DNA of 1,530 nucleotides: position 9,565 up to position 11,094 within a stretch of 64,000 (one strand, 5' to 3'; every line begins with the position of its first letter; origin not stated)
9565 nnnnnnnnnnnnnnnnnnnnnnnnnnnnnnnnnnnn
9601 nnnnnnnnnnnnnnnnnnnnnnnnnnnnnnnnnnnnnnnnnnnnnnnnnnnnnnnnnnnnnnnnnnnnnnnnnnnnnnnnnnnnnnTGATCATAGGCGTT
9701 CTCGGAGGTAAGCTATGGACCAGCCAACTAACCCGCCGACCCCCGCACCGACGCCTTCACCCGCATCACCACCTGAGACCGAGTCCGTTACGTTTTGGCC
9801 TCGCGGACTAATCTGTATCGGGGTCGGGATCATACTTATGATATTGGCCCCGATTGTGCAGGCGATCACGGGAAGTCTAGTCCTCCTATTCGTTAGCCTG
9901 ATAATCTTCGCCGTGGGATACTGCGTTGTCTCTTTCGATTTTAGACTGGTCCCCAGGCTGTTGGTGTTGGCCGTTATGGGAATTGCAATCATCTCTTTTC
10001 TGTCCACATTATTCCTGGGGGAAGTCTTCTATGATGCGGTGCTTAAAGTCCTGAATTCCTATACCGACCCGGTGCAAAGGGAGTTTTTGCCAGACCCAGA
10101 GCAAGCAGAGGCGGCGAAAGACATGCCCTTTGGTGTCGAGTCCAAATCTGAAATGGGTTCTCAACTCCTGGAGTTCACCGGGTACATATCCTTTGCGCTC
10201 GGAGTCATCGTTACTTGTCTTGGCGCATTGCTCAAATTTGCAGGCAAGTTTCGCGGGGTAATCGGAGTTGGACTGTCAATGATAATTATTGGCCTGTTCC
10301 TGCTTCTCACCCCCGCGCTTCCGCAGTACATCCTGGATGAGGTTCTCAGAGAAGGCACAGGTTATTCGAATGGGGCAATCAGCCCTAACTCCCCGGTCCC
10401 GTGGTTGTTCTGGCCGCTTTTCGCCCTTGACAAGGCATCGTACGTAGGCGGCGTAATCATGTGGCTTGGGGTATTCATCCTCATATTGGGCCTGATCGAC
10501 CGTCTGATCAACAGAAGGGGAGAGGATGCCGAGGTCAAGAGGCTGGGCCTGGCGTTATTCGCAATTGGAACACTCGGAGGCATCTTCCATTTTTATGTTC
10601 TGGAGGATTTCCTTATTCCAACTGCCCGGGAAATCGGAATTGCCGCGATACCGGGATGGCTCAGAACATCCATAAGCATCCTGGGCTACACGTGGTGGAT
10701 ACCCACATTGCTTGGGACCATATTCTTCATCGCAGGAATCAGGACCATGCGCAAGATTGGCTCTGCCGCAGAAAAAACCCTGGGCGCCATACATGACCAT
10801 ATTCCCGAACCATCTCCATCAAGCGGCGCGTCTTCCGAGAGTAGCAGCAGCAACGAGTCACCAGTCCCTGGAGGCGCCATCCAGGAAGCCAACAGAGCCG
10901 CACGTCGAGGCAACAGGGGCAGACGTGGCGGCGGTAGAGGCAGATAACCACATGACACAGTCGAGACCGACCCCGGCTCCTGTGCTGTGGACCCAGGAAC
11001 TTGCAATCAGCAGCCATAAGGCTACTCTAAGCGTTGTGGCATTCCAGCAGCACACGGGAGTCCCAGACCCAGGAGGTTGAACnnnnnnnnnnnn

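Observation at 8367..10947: Two paralogous ~8-TM proteins of unknown family with Ser-rich tails and atypically low GC, wedged between the two kinases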

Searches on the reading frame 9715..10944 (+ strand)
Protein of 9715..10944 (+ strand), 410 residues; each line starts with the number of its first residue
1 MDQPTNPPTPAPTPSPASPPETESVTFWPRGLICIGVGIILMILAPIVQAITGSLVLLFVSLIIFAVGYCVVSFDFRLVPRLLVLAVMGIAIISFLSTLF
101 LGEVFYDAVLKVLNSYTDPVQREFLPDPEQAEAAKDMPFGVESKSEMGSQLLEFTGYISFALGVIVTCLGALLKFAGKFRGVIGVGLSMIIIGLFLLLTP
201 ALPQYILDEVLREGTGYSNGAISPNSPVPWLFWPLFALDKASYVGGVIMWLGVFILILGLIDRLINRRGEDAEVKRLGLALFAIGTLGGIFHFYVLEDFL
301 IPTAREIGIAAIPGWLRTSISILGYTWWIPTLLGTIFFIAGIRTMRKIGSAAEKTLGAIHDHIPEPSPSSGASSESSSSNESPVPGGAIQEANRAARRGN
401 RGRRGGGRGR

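Call 4: search_protein_families(library=pfam, proteins=[window:9715-10944:+], max_evalue=0.1)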
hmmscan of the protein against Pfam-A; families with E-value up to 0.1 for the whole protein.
window:9715-10944:+ (410 aa): 0 families

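Call 5: search_protein_families(library=ncbifam, proteins=[window:9715-10944:+], max_evalue=0.1)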
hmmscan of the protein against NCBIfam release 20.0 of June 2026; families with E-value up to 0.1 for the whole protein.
window:9715-10944:+ (410 aa): 0 families

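Call 6: search_protein_families(library=padloc, proteins=[window:9715-10944:+], max_evalue=0.1)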
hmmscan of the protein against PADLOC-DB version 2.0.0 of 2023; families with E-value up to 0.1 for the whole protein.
window:9715-10944:+ (410 aa): 0 families

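Call 7: find_homologous_proteins(query=window:9715-10944:+, max_evalue=0.001)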
Query window:9715-10944:+ (410 aa): 3 proteins with E <= 0.001 among 8000 candidates.
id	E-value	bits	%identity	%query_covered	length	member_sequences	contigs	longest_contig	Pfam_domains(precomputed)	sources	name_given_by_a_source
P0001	1.2e-262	889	99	100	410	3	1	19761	-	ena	-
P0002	2.6e-79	285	54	63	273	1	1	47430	-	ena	-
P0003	2.7e-62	229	68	40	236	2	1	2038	-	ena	-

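Call 30: find_encoding_contigs(protein=P0002, flank=10000, max_places=3)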
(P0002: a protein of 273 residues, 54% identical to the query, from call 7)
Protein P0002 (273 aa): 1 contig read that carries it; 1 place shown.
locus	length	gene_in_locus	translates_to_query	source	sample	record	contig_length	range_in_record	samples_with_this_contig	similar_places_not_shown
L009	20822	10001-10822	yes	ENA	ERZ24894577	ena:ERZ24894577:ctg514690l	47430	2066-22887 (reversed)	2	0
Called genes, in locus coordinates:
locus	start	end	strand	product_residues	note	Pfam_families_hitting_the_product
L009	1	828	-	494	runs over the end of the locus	PF01171:ATP_bind_3, PF09179:TilS (weak), PF11734:TilS_C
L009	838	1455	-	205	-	PF00300:His_Phos_1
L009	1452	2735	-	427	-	PF01595:CNNM, PF00571:CBS (weak), PF03471:CorC_HlyC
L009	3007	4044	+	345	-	PF00814:TsaD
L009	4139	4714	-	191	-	-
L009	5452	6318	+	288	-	-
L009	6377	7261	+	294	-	-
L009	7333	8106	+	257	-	-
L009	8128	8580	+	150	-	-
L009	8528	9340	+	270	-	-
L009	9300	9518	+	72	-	-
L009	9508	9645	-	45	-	-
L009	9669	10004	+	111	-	-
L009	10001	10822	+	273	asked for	-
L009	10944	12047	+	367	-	-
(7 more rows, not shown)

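Call 54: find_related_loci(query=window:9715-10944:+, collection=viral_contigs, flank=5000)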
Query window:9715-10944:+ (410 aa) in viral_contigs; peptide patterns used: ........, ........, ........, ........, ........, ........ (x = any residue, [..] = any of these).
12 stretches matched a pattern, but none encodes a relative of the query by tblastn (E <= 1e-3).

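Call 68: predict_structure(alignment_id=A3)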
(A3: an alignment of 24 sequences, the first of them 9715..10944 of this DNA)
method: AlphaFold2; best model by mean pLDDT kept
length: 410 residues; sequences in the alignment: 24
mean_pLDDT: 76.8   pTM: 0.62
mean pLDDT of the five models: 76.8, 74.7, 71.2, 71.2, 70.5
residues with pLDDT >= 90: 67; 70-90: 221; 50-70: 95; < 50: 27
segments of 3 or more residues with pLDDT < 50: 1-3, 372-385, 406-410
pLDDT, mean of each block of 10 residues (from residue 1): 54 63 53 70 67 66 71 68 85 87 87 74 68 58 79 85 81 80 90 88 82 78 79 88 91 91 84 90 93 91 86 90 93 91 82 85 64 45 54 68 50
secondary structure, 60 per line:
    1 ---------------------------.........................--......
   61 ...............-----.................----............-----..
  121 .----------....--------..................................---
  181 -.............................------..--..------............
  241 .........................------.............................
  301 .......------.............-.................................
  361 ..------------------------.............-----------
elements in order: H28-52 H55-75 H81-97 H102-113 H132-135 H144-177 H182-210 H229-265 H272-307 H314-326 H328-362 H387-399

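Call 70: fold_search(model_id=the predicted structure, library=pdb)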
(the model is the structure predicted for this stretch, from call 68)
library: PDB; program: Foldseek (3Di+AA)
matches with E <= 10: 112; with E <= 0.001: 0
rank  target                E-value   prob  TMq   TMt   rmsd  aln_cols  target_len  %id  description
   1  8hdp_R                4.1e-01  0.44  0.18  0.24  27.2       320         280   11  Structure of A2BR bound to endogenous agonists adenosine (released 2023-01-18)
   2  6pam_E                1.3e+00  0.12  0.13  0.10  27.2       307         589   15  Structure of a bacterial Atm1-family ABC transporter with MgADP bound (released 2020-06-24)
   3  8vp1_B                1.5e+00  0.18  0.15  0.12  26.0       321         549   10  Cryo-EM structure of the ABC transporter PCAT1 cysteine-free core bound with ATP (released 2024-10-30)
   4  6bpl_A                1.6e+00  0.15  0.15  0.12  27.1       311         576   10  E. coli MsbA in complex with LPS and inhibitor G907 (released 2018-05-02)
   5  3mav_C                1.6e+00  0.10  0.12  0.14  17.7       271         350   11  Crystal structure of Plasmodium vivax putative farnesyl pyrophosphate synthase (Pv092040) (released 2010-04-14)
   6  7psl_A                1.9e+00  0.13  0.16  0.12  26.6       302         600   12  S. cerevisiae Atm1 in MSP1D1 nanodiscs in nucleotide-free state (released 2021-12-29)
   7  9rcv_A                2.0e+00  0.18  0.16  0.11  15.8       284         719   16  Structure of the Human Peptide-Loading Complex Arrested by HCMV US6 (released 2025-12-03)
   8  6rai_A                2.5e+00  0.11  0.15  0.11  28.2       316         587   12  Heterodimeric ABC exporter TmrAB in ATP-bound outward-facing occluded conformation (released 2019-07-31)
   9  8jru_R                2.5e+00  0.10  0.14  0.19  23.5       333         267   13  Cryo-EM structure of the glucagon receptor bound to beta-arrestin 1 in ligand-free state (released 2023-08-16)
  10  7ymi_B                2.7e+00  0.13  0.18  0.16  12.7       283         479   15  PSII-Pcb Dimer of Acaryochloris Marina (released 2023-08-16)
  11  9kwi_B                2.8e+00  0.10  0.15  0.10  29.6       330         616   15  Cryo-EM structure of MsRv1273c/72c(E553Q) mutant from Mycobacterium smegmatis in the ATP-bound Occ state (released 2025-05-14)
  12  9k3a_A                3.0e+00  0.11  0.13  0.06  23.5       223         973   14  Cyanophage A4 pre-ejectosome with C1 symmetry (released 2025-04-09)
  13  7ph3_A                3.0e+00  0.09  0.14  0.10  30.1       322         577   10  AMP-PNP bound nanodisc reconstituted MsbA with nanobodies, spin-labeled at position A60C (released 2022-08-24)
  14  8vp1_A                3.1e+00  0.08  0.13  0.11  23.2       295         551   14  Cryo-EM structure of the ABC transporter PCAT1 cysteine-free core bound with ATP (released 2024-10-30)
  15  9fv1_A                3.1e+00  0.07  0.14  0.11  24.3       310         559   10  MsbA in MSP1D1 (EPL:PC) Nanodisc inward-facing narrow open (released 2025-03-19)
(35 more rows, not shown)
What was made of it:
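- On Any solved or viral predicted fold (P1/P2): P2 model (pLDDT 76.8): best PDB E 0.41 (call 70).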

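Call 78: search_protein_families(library=phrogs, proteins=[window:9715-10944:+], max_evalue=0.01)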
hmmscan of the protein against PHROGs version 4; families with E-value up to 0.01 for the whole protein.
window:9715-10944:+ (410 aa): 0 families

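Call 89: search_dna_similar(query=window:9715-10944:+, collection=plasmids, mode=protein, max_evalue=0.001, max_rows=10)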
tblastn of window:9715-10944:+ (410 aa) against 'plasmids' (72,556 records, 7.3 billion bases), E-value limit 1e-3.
No match.
